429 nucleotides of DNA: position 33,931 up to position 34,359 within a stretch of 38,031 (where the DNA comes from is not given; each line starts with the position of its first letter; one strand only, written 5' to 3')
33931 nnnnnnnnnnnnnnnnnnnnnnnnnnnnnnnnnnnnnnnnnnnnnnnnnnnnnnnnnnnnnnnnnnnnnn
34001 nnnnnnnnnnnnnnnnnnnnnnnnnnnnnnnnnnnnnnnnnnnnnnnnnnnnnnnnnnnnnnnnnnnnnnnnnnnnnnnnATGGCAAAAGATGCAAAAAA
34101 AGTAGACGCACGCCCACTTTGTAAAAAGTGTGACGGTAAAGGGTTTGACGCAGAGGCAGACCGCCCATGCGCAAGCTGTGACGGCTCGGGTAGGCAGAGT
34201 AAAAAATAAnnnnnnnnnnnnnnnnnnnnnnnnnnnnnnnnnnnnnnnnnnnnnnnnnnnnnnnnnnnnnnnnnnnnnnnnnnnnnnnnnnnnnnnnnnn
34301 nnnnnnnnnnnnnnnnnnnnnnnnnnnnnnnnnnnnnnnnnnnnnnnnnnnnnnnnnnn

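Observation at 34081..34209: Unannotated 42-aa DnaJ-type CxxCxGxG zinc-finger microprotein between the head and tail-spike genes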

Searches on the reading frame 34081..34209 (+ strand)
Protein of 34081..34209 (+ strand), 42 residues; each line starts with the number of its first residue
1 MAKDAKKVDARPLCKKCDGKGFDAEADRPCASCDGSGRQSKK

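Call 5: search_protein_families(library=pfam, proteins=[window:34081-34209:+], max_evalue=1)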
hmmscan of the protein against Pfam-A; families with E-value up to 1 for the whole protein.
window:34081-34209:+ (42 aa): 5 families
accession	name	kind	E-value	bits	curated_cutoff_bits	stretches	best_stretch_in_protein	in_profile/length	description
PF00684.25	DnaJ_CXXCXGXG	-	0.00015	22.4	32.7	1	14-40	1-28/65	DnaJ central domain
PF17302.8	DUF5351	-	0.0034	18.1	27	1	29-39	19-29/29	Family of unknown function (DUF5351)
PF25433.1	DUF7895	-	0.017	15.9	27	0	5-22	5-22/75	Domain of unknown function (DUF7895)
PF25436.1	BSD2_CRD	-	0.18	12.5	27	1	13-40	4-26/69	BSD2 cysteine rich domain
PF15777.11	Anti-TRAP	-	0.28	11.7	32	0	27-40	10-23/59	Tryptophan RNA-binding attenuator protein inhibitory protein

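Call 8: search_dna_similar(query=window:34081-34206:+, collection=phages, mode=protein, max_evalue=10, max_rows=40)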
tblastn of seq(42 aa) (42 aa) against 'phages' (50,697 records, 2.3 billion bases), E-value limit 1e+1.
Records with a match: 29; places in all: 29; records where one place covers at least 80% of the query: 4.
Best place of each record, by identity: <60% 29.
By first word of the organism name: Brevibacillus 11; Xanthomonas 5; Vibrio 2; Bacillus 2; Shewanella 2; uncultured 1; Phage 1; Rhodobacteraceae 1; Pasteurella 1; Pseudanabaena 1; and 2 more.
By host as written in the record: Brevibacillus laterosporus 11; - 6; Xanthomonas hortorum pv. vitians CFBP8640 3; Vibrio fischeri 12A4 2; Bacillus megaterium 2; Pasteurella multocida 1; Pseudanabaena sp. 1; Erwinia sp. YA1 1; and 2 more.
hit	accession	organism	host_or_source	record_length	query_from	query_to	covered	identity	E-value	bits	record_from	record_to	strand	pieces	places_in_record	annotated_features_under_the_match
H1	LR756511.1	uncultured phage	metagenomic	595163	11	42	76%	46.9%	2e-1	32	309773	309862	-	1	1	record has no annotation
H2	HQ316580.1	Vibrio phage douglas 12A4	Vibrio fischeri 12A4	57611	11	41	74%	45.7%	6e-1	31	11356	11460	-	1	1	hypothetical protein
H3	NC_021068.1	Vibrio phage douglas 12A4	Vibrio fischeri 12A4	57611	11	41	74%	45.7%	6e-1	31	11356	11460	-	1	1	hypothetical protein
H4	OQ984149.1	Phage C48C1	-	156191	4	37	81%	41.2%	2e-1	33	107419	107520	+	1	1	hypothetical protein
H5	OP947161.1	Rhodobacteraceae phage LS06-2018-MD05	-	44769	14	42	69%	44.8%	8e+0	28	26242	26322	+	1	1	portal protein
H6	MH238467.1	Pasteurella phage Pm86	Pasteurella multocida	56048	5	39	83%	37.1%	2e-1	32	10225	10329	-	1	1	hypothetical protein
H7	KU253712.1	Bacillus phage Eldridge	Bacillus megaterium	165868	3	37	83%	37.1%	7e+0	28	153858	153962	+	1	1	hypothetical protein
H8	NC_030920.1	Bacillus phage Eldridge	Bacillus megaterium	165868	3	37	83%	37.1%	7e+0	28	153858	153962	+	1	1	hypothetical protein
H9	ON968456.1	Pseudanabaena phage Pan5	Pseudanabaena sp.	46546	14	39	62%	50.0%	2e+0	30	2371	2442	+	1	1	portal protein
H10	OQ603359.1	Erwinia phage Ep032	Erwinia sp. YA1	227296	14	40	64%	48.1%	5e+0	29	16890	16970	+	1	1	record has no annotation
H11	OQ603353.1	Xanthomonas phage Ep026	Xanthomonas sp. Q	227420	14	40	64%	48.1%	5e+0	29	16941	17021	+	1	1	record has no annotation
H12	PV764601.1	Xanthomonas phage PhiXhv-12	Xanthomonas hortorum pv. vitians ...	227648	14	40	64%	48.1%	5e+0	29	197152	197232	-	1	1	hypothetical protein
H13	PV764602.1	Xanthomonas phage PhiXhv-15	Xanthomonas hortorum pv. vitians ...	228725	14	40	64%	48.1%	5e+0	29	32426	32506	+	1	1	hypothetical protein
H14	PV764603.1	Xanthomonas phage PhiXhv-16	Xanthomonas hortorum pv. vitians ...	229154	14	40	64%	48.1%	5e+0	29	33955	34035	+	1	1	hypothetical protein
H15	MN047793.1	Xanthomonas phage Xoo-sp13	Xanthomonas oryzae pv. oryzae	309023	14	42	69%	43.3%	7e+0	28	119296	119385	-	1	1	none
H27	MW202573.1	Caudoviricetes sp.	Manatee Spring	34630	12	37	62%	42.3%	3e+0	29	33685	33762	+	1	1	zinc finger domain protein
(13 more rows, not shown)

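Call 9: find_homologous_proteins(query=window:34081-34206:+, max_evalue=1)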
Query seq(42 aa) (42 aa): 1 proteins with E <= 1 among 1 candidates.
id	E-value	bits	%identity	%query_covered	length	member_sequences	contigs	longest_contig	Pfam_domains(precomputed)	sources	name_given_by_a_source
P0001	2.6e-19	85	100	100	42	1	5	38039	-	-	-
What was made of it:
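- Tried and rejected: Single-sequence search of the 5.8-billion-protein database: found only the peptide itself (call 9).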

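Call 15: search_protein_families(library=phrogs, proteins=[window:34081-34209:+], max_evalue=0.1)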
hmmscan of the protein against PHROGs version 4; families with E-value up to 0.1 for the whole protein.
window:34081-34209:+ (42 aa): 14 families
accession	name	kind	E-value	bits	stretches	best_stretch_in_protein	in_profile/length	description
phrog_3931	-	unknown function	0.00014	22.9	1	6-42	24-59/59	-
phrog_12902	-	unknown function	0.0012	20.1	1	14-41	26-54/61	-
phrog_8027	-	unknown function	0.0049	18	1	13-40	7-40/153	-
phrog_17382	-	unknown function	0.0049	17.4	1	11-39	182-210/273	-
phrog_9961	-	unknown function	0.0094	17.6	1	14-39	10-38/99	-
phrog_19852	-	unknown function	0.0099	16.8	1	1-37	1-36/53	-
phrog_14965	-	unknown function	0.013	16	1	10-40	101-129/200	-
phrog_33688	-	unknown function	0.019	16.2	1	5-25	59-79/83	-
phrog_37414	-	unknown function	0.029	15.1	1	14-39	118-147/204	-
phrog_127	-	transcription regulation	0.032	14.9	1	10-38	147-171/253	anti-termination protein Q-like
phrog_14336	-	unknown function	0.034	14.5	1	9-39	141-208/363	-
phrog_22300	-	unknown function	0.041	15.1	1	6-39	73-108/110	-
phrog_6060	-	transcription regulation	0.041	14.8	0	13-24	39-50/61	anti-termination protein Q-like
phrog_23136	-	integration and excision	0.049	14.9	0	2-22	5-24/62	integrase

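Call 16: find_encoding_contigs(protein=P0001, flank=3000, max_places=10)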
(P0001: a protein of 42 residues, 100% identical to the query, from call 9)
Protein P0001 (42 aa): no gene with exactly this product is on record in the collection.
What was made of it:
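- Tried and rejected: The exact-match contig look-up for it returned nothing (call 16).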

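Call 22: search_solved_structures(query=window:34081-34206:+, max_evalue=10, show_alignments=3)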
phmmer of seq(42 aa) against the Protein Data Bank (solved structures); distinct sequences matched with E-value up to 10: 7.
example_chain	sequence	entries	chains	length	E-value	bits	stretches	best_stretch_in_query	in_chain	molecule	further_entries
2ctt_A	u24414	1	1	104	0.00017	25.2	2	8-39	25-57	DnaJ homolog subfamily A member 3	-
1nlt_A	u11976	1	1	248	0.00031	24.4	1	9-37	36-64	Mitochondrial protein import protein MAS5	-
1exk_A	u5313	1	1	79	0.0053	20.6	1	12-40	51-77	DNAJ PROTEIN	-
6jzb_A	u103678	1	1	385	0.48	14.6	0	13-40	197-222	Chaperone protein DnaJ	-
9bh5_Cj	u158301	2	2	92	0.62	14.3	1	5-34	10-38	Ribosomal protein L37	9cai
3lcz_A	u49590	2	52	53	1.1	13.5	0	26-40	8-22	Inhibitor of TRAP, regulated by T-BOX (Trp) sequence RtpA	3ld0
7zhs_A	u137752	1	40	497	1.6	13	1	10-37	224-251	Ubiquitin-like protein SMT3,DnaJ homolog subfamily A member 2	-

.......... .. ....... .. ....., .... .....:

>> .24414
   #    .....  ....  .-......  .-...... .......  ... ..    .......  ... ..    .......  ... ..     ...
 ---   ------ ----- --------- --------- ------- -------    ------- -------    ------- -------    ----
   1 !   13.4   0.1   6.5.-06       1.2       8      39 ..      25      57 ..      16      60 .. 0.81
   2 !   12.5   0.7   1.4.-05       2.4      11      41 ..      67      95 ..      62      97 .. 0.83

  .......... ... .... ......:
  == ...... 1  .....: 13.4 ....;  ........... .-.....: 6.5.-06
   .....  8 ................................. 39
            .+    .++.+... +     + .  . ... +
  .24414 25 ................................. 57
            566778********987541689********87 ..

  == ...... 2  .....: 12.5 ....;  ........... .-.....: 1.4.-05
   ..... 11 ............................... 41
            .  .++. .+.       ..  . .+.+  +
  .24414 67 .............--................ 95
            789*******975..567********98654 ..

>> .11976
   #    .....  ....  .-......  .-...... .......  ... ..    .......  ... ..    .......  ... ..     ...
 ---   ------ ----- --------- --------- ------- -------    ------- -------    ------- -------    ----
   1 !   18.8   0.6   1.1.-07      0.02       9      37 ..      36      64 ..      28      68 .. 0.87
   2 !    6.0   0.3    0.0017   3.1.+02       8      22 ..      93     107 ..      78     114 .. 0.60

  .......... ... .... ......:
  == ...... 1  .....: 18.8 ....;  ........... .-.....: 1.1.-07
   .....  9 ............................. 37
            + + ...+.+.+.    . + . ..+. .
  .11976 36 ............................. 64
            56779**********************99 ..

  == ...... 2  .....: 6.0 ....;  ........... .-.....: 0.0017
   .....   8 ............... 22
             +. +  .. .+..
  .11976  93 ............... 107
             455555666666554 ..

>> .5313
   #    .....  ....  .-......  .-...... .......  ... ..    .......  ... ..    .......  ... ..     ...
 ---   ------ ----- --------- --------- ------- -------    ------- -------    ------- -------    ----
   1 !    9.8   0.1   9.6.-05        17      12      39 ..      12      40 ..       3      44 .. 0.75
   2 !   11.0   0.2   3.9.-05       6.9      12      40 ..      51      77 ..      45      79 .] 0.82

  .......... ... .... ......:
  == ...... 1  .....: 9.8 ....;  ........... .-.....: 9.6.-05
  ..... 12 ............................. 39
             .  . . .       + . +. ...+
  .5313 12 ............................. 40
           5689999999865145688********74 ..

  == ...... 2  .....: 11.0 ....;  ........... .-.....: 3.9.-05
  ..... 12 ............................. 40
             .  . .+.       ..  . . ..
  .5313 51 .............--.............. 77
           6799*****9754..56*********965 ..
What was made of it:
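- Closest known: DnaJ/Hsp40 cysteine-rich domain. Same: These are the best sequence matches in the PDB (E=1.7e-4 to 5e-3, call 22) and in Pfam (E=1.5e-4, call 5).
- Best PDB sequence matches are DnaJ-type CR domains: 2ctt, 1nlt, 1exk (call 22).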

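Call 24: find_homologous_proteins(query=A1, max_evalue=0.001)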
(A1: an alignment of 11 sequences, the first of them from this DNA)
Query A1 (11 sequences) (42 aa, profile of the alignment): 27 proteins with E <= 0.001 among 2592 candidates.
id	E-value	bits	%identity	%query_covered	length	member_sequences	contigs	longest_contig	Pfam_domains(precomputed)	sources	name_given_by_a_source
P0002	8.4e-11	60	58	62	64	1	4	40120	-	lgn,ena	-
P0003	1.4e-10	59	42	90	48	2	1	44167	-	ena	-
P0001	5.4e-10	57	100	100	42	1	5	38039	-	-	-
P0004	1.2e-9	56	40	60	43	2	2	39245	-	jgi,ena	-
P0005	3.2e-9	54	33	90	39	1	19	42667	PF27659.1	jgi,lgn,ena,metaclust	metaclust:\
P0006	3.9e-9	54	42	57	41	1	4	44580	-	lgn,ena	-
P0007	1.1e-8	53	45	48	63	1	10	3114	-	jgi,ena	-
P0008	2.1e-8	52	36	60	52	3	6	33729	-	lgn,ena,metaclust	metaclust:\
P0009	4.2e-8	51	50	38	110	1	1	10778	PF15777.11,PF17302.9,PF00684.26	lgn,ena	-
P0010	5.7e-8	50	39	74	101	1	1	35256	PF15777.11,PF17302.9,PF00684.26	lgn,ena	-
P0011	6.4e-8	50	34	76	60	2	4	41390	-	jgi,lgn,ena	jgi:DnaJ-class molecular chaperone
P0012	6.9e-8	50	36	67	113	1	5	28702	PF27659.1,PF15777.11,PF17302.9,PF00684.26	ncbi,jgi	-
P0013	9.3e-8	50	39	86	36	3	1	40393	PF27659.1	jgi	-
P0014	6.2e-7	47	38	71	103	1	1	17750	PF15777.11,PF17302.9,PF00684.26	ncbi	-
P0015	7.5e-7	47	30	79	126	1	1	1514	PF00684.26,PF25436.1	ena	-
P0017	2.0e-6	46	36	67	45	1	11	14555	-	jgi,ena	-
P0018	2.9e-6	45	38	76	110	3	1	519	PF15777.11,PF17302.9,PF00684.26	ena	-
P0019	4.5e-6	44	36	67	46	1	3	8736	-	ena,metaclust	metaclust:\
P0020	6.8e-6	44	40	76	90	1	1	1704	PF15777.11,PF23733.3,PF00684.26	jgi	jgi:DnaJ-class molecular chaperone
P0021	1.9e-5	42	38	62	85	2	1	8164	PF00684.26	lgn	-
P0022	7.3e-5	40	37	88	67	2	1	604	PF27659.1,PF15777.11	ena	-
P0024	3.9e-4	38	37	71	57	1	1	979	PF00684.26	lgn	-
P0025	6.3e-4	38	39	43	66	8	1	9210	PF25433.1,PF00684.26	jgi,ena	-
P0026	8.5e-4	37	29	57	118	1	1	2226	PF00684.26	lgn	-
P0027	9.9e-4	37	44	60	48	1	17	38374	-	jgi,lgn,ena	-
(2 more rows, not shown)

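Call 38: predict_structure(alignment_id=A2)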
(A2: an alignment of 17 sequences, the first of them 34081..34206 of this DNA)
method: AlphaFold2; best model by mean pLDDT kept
length: 42 residues; sequences in the alignment: 17
mean_pLDDT: 77.2   pTM: 0.44
mean pLDDT of the five models: 77.2, 76.6, 76.1, 75.9, 74.2
residues with pLDDT >= 90: 6; 70-90: 24; 50-70: 9; < 50: 3
segments of 3 or more residues with pLDDT < 50: 1-3
pLDDT, mean of each block of 10 residues (from residue 1): 53 86 87 86 57
secondary structure, 60 per line:
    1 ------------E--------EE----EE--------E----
elements in order:
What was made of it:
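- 34081..34209 (+): The micro-ORF: 42 aa, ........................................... The AF2 model has pLDDT of about 86 over residues 11-40 (call 38).
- AF2 core pLDDT is about 86 (call 38). The predicted fold is confident (call 38).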

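Call 45: fold_search(model_id=the predicted structure, library=pdb)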
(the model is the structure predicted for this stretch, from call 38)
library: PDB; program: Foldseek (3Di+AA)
matches with E <= 10: 18; with E <= 0.001: 0
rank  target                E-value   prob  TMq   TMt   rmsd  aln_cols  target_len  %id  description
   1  3ld0_2                2.4e-01  0.75  0.55  0.45   2.0        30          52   33  Crystal structure of B.licheniformis Anti-TRAP protein, an antagonist of TRAP-RNA interactions (released 2010-02-23)
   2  2bx9_A                6.9e-01  0.44  0.55  0.44   1.8        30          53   33  Crystal structure of B.subtilis Anti-TRAP protein, an antagonist of TRAP-RNA interactions (released 2005-11-30)
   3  7zhs_E                9.8e-01  0.28  0.58  0.18   7.6        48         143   23  3D reconstruction of the cylindrical assembly of DnaJA2 delta G/F by imposing D5 symmetry (released 2023-07-26)
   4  7zhs_H                9.8e-01  0.28  0.58  0.18   7.6        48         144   23  3D reconstruction of the cylindrical assembly of DnaJA2 delta G/F by imposing D5 symmetry (released 2023-07-26)
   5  7zhs_A                9.8e-01  0.28  0.58  0.11   7.6        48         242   23  3D reconstruction of the cylindrical assembly of DnaJA2 delta G/F by imposing D5 symmetry (released 2023-07-26)
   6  7ubj_B                1.8e+00  0.20  0.54  0.17   4.2        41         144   22  Transcription antitermination factor Qlambda, type-I crystal (released 2022-09-28)
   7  1exk_MODEL_1_A        2.0e+00  0.18  0.56  0.32   4.0        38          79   24  SOLUTION STRUCTURE OF THE CYSTEINE-RICH DOMAIN OF THE ESCHERICHIA COLI CHAPERONE PROTEIN DNAJ. (released 2000-07-26)
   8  4mo1_B                3.3e+00  0.13  0.53  0.17   4.2        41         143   22  Crystal structure of antitermination protein Q from bacteriophage lambda. Northeast Structural Genomics Consortium tar (released 2013-09-25)
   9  9gxn_A                3.3e+00  0.10  0.48  0.04   5.1        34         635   24  C. thermocellum UvrA in complex with unmodified DNA and AMPPNP (ATP-bound conformation 1) (released 2025-12-24)
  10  9gxm_A                3.9e+00  0.12  0.54  0.04   4.3        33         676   27  C. thermocellum UvrA in complex with unmodified DNA and AMPPNP (basal conformation) (released 2025-12-24)
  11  9bh5_Cj               5.1e+00  0.02  0.27  0.16  10.5        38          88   32  High-resolution C. elegans 80S ribosome structure - class 1 (released 2024-09-04)
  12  9gxr_A                5.6e+00  0.07  0.49  0.04   4.5        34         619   24  C. thermocellum UvrA in complex with DNA with an abasic site and AMPPNP (ATP-bound conformation 2) (released 2025-12-24)
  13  4nni_A                7.9e+00  0.03  0.27  0.08   1.5        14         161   36  Structural basis for targeting the ribosomal protein S1 of Mycobacterium tuberculosis by pyrazinamide (released 2014-12-24)
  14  4nnh_B                9.4e+00  0.02  0.27  0.08   1.9        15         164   33  Structural basis for targeting the ribosomal protein S1 of Mycobacterium tuberculosis by pyrazinamide (released 2014-12-24)
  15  6tb3_AF               9.4e+00  0.01  0.23  0.16   8.2        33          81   21  yeast 80S ribosome in complex with the Not5 subunit of the CCR4-NOT complex (released 2020-04-22)
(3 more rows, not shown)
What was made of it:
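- On Anti-TRAP / RtpA (PF15777, NF058604): Sequence spacing and the AF2 model agree with it, and Anti-TRAP is the top structural match (rmsd about 1.9 A), but E=0.24-0.69 (calls 38, 45).
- Closest known: Anti-TRAP. Same: It is the best structural match to the model: rmsd 1.8-2.0 A over 30 columns, 33% identity (call 45).
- Nearest structures are Anti-TRAP 3ld0 and 2bx9, rmsd 1.8-2.0 A over 30 columns, 33% identity (call 45). The closest structure is Anti-TRAP, a protein-protein inhibitor (call 45). There are weak motif-level hits to Q-like PHROGs and to lambda Q structures (calls 15, 45).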

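Call 50: find_encoding_contigs(protein=P0017, flank=10000, max_places=2)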
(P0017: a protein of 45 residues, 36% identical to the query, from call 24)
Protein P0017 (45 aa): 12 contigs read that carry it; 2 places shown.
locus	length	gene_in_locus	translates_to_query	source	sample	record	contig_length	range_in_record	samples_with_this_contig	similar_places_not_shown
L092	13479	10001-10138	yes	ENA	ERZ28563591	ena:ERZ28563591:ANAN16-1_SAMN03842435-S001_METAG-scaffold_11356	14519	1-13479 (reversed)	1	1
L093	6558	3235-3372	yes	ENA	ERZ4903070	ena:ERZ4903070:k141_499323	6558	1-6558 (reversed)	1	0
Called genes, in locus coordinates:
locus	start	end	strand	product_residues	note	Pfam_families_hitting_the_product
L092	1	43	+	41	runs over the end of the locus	-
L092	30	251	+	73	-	-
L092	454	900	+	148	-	PF13392:HNH_3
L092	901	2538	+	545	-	PF00118:Cpn60_TCP1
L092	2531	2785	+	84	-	-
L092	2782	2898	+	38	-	-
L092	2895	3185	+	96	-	-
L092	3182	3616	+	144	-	PF16677:GP3_package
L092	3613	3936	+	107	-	-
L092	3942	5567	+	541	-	PF05876:GpA_ATPase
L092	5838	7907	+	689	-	-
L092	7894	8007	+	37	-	-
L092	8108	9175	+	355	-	-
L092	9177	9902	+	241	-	-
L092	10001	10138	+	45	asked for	-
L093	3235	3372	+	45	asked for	-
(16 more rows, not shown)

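Call 51: find_encoding_contigs(protein=P0019, flank=10000, max_places=2)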
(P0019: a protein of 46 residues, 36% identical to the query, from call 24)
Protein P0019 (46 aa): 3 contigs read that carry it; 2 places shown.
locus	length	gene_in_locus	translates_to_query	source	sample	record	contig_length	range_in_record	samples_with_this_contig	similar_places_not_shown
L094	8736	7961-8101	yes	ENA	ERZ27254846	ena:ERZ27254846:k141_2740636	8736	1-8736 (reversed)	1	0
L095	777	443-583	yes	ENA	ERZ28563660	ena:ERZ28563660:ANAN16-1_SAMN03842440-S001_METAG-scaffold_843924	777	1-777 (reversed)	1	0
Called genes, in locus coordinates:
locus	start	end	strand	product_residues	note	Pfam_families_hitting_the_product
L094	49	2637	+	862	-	PF05876:GpA_ATPase, PF13403:Hint_2 (weak), PF14890:Intein_splicing (weak)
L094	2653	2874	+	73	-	-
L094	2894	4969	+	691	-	-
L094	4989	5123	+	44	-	-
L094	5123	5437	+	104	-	-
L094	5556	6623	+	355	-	-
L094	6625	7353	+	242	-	-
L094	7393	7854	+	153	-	PF07460:NUMOD3 (weak), PF13392:HNH_3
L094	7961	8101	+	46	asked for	-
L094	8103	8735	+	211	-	?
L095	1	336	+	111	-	?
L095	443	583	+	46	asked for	-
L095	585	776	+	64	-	?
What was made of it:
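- In L094 an HNH endonuclease splits the peptide gene from the 241-aa gene but not from the spike gene (call 51). A homing endonuclease inserts in the same intergenic region in L094 (call 51).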
